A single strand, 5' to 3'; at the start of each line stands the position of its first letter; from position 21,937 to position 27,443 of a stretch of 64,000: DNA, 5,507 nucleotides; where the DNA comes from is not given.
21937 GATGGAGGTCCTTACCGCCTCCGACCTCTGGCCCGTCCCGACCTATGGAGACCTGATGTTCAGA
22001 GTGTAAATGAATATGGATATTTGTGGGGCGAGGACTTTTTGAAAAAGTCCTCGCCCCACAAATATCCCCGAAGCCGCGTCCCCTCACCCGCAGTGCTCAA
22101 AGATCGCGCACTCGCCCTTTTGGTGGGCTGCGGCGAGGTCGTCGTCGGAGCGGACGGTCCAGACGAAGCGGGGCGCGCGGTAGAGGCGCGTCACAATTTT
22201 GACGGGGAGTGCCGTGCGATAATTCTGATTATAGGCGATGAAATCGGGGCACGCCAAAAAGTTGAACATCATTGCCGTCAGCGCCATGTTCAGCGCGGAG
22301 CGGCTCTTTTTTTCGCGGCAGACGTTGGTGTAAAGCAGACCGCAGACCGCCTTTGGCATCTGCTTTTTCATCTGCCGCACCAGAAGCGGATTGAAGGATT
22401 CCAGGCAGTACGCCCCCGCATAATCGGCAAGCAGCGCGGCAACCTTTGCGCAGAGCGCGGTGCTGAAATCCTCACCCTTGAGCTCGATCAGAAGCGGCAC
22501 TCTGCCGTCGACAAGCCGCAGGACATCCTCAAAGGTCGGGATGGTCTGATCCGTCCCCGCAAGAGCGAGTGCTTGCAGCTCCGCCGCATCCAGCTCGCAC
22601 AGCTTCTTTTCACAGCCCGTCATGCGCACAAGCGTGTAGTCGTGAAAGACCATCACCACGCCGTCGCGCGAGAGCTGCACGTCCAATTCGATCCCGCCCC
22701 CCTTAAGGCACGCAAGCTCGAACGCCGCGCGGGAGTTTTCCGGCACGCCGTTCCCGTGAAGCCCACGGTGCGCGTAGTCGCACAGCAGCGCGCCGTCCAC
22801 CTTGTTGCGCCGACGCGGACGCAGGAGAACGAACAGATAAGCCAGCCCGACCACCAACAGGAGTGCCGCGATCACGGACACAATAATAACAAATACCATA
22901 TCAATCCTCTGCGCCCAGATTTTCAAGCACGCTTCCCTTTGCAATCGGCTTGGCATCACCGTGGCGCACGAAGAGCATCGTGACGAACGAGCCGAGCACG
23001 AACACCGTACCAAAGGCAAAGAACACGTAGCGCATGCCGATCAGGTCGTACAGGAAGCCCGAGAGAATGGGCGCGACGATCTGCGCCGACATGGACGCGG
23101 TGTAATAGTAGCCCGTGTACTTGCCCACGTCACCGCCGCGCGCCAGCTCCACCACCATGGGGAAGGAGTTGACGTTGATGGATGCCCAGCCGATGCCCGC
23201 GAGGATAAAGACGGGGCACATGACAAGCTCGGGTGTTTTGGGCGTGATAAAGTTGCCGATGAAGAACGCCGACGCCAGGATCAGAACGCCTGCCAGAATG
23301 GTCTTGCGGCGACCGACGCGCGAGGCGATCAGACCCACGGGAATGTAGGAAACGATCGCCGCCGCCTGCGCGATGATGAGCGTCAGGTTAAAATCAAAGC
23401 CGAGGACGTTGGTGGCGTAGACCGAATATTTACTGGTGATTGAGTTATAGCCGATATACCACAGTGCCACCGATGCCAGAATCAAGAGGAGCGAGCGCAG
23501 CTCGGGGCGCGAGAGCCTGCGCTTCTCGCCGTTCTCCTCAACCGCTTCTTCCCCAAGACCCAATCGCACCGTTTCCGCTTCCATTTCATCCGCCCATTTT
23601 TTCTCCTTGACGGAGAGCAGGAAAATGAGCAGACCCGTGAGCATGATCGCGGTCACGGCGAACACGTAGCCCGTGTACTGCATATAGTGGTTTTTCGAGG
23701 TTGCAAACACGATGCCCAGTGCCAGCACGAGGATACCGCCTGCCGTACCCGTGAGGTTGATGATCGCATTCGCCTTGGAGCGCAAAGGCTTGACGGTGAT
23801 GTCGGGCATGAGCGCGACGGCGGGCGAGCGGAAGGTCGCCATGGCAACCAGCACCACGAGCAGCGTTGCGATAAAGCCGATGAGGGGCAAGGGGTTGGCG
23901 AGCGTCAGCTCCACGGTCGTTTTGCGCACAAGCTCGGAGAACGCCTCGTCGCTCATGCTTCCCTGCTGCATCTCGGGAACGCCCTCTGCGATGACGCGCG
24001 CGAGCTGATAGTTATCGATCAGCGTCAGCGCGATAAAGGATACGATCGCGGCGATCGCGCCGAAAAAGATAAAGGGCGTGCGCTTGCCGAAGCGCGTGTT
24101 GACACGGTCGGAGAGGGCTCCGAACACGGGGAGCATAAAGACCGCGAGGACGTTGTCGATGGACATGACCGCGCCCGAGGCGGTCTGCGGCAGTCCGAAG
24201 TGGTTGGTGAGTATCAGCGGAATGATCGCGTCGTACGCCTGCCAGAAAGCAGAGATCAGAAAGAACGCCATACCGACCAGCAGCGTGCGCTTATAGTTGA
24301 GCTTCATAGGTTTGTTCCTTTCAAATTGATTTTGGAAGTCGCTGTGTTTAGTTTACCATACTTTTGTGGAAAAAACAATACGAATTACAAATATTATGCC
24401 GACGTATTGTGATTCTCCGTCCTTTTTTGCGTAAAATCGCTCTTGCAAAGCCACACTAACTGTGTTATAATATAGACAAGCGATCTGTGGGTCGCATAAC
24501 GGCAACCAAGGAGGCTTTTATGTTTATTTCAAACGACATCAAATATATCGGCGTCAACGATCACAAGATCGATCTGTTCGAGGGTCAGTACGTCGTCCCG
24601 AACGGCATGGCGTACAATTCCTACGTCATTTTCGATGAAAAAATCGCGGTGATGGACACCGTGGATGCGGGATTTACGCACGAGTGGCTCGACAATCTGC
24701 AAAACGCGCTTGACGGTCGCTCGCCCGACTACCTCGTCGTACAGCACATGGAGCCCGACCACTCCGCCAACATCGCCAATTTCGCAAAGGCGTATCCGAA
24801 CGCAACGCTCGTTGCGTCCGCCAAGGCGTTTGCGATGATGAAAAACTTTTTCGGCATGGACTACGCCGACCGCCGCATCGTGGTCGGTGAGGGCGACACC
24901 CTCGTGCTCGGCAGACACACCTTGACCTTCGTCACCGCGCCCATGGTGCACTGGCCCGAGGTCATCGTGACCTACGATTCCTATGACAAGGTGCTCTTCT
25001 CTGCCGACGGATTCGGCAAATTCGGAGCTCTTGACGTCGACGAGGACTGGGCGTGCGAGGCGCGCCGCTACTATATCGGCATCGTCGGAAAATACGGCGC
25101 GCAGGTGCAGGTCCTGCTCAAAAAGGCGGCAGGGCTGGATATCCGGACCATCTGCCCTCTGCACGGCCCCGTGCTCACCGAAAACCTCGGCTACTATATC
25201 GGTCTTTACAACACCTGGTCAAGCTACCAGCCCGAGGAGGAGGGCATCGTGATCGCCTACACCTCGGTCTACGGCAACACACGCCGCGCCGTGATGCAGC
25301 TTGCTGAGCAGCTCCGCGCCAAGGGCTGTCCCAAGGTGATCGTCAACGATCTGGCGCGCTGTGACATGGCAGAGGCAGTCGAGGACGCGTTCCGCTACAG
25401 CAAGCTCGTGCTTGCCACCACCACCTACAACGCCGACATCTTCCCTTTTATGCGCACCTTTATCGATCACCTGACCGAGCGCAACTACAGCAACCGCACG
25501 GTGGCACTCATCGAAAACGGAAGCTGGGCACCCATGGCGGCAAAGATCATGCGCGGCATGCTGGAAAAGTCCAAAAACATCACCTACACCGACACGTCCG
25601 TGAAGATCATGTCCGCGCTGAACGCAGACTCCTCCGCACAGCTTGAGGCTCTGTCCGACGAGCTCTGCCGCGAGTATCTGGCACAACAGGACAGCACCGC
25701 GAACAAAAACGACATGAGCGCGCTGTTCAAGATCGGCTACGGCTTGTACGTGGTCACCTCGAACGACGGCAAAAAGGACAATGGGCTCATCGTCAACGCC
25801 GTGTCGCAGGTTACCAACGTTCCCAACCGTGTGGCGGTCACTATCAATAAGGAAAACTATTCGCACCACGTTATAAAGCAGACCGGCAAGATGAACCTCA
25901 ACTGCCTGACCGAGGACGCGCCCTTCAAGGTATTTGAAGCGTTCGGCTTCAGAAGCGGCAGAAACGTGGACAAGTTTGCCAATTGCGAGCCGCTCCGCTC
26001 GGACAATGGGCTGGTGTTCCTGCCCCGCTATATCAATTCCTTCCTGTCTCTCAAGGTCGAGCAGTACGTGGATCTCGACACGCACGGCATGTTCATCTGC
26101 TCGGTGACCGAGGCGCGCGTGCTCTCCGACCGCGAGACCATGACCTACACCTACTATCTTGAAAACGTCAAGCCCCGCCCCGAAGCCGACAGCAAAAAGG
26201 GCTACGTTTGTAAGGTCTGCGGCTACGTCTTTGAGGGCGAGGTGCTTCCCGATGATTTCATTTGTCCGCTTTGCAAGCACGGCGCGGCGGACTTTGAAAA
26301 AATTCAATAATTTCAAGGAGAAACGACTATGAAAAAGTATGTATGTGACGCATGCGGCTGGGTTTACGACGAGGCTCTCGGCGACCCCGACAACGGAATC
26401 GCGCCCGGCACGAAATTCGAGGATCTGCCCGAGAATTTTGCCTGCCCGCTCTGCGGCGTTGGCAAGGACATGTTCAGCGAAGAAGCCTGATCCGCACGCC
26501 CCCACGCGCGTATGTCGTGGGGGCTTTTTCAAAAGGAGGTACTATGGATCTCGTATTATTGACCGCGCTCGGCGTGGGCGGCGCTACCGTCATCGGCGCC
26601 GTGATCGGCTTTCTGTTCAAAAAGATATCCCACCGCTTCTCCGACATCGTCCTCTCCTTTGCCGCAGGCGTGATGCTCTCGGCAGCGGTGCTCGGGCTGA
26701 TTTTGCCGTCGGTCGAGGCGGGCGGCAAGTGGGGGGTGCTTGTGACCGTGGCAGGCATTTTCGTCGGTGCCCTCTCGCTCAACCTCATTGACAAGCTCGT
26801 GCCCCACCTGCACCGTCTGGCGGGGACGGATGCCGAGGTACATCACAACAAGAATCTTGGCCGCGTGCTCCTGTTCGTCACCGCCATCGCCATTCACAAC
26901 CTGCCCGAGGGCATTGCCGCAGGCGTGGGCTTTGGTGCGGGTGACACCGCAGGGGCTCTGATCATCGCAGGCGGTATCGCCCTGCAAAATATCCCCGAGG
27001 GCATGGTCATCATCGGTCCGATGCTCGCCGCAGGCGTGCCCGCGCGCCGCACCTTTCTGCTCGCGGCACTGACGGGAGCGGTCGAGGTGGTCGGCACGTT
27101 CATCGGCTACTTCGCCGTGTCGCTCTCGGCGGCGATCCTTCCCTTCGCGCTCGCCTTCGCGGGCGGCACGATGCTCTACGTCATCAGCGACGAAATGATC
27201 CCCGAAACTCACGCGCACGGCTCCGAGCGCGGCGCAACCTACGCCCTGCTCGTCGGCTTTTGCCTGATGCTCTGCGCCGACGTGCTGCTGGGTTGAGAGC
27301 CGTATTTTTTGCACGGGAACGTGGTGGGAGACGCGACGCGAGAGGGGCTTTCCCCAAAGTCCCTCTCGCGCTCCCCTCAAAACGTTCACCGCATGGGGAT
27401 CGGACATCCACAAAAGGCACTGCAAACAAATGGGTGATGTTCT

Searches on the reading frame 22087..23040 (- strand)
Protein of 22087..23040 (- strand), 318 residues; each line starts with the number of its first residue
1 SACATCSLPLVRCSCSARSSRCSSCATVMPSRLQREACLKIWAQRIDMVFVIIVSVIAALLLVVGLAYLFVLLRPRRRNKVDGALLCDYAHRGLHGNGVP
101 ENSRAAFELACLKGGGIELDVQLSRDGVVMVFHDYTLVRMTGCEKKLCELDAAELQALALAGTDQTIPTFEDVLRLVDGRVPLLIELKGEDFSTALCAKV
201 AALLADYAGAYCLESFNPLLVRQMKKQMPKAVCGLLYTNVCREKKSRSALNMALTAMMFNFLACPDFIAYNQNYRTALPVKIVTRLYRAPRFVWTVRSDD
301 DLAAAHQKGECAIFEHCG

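Call 43: search_protein_families(library=pfam, proteins=[window:22087-23040:-], max_evalue=0.00001)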
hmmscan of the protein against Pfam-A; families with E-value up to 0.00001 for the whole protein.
window:22087-23040:- (318 aa): 1 family
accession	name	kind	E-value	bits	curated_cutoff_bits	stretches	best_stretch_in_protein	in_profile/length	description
PF03009.23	GDPD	-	1.7e-21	77.9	23.6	1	91-306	1-230/244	Glycerophosphoryl diester phosphodiesterase family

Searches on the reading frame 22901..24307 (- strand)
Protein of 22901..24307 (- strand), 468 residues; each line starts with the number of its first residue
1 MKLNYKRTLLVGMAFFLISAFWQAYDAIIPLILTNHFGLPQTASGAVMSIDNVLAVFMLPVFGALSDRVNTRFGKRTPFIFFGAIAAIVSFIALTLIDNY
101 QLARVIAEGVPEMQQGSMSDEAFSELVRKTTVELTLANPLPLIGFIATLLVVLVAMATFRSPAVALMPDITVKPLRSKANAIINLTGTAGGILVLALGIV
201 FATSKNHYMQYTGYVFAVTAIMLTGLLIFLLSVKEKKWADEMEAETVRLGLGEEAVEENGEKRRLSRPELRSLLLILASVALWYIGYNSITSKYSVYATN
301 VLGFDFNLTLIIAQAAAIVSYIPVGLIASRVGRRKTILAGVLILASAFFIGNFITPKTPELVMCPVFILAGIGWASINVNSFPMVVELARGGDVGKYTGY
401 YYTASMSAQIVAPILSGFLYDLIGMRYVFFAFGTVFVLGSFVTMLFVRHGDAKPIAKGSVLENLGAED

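Call 17: search_protein_families(library=pfam, proteins=[window:22901-24307:-])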
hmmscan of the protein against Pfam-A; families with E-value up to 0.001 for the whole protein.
window:22901-24307:- (468 aa): 6 families
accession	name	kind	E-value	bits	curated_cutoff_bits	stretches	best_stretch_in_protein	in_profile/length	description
PF07690.21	MFS_1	-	1.4e-36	126.6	33.4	3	308-449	36-176/347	Major Facilitator Superfamily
PF13347.12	MFS_2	-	5.4e-18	65.2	27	2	13-94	4-85/427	MFS/sugar transport protein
PF12832.13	MFS_1_like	-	4.3e-13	49.5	25.2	1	35-430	27-372/373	MFS_1 like family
PF00083.30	Sugar_tr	-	1.3e-05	24.7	22.3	1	270-449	253-439/452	Sugar (and other) transporter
PF03092.22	BT1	-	3.4e-05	23.2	22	1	336-446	62-174/432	BT1 family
PF01306.25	LacY_symp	-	0.00015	21.1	24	1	11-71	12-72/413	LacY proton/sugar symporter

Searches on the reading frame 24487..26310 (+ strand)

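Call 17: search_protein_families(library=pfam, proteins=[window:24487-26310:+])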
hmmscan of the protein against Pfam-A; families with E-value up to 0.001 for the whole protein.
window:24487-26310:+ (607 aa): 6 families
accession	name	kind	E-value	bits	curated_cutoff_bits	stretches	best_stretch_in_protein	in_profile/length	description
PF01613.24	Flavin_Reduct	-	4.6e-30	105.2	27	1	416-560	4-148/153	Flavin reductase like domain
PF19583.5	ODP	-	7e-16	59.1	27.2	1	43-227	3-194/194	ODP family beta lactamase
PF00753.33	Lactamase_B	-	5.1e-12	46.6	22.7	1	42-224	5-194/196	Metallo-beta-lactamase superfamily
PF21349.2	RUBY_RBDX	-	4.8e-10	39.1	26.5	1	573-604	1-30/30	Rubrerythrin, rubredoxin-like domain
PF12724.12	Flavodoxin_5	-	8.3e-06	26.6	27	1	255-344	1-84/145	Flavodoxin domain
PF00258.30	Flavodoxin_1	-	0.00049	20.7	25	1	256-356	1-110/143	Flavodoxin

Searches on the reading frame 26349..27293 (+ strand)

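Call 44: search_protein_families(library=pfam, proteins=[window:26349-27293:+], max_evalue=0.00001)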
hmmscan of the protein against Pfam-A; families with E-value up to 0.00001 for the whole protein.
window:26349-27293:+ (315 aa): 1 family
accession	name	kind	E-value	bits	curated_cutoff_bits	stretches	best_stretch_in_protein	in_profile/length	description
PF02535.28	Zip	-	1e-22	81.2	35.1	1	170-308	175-320/323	ZIP Zinc transporter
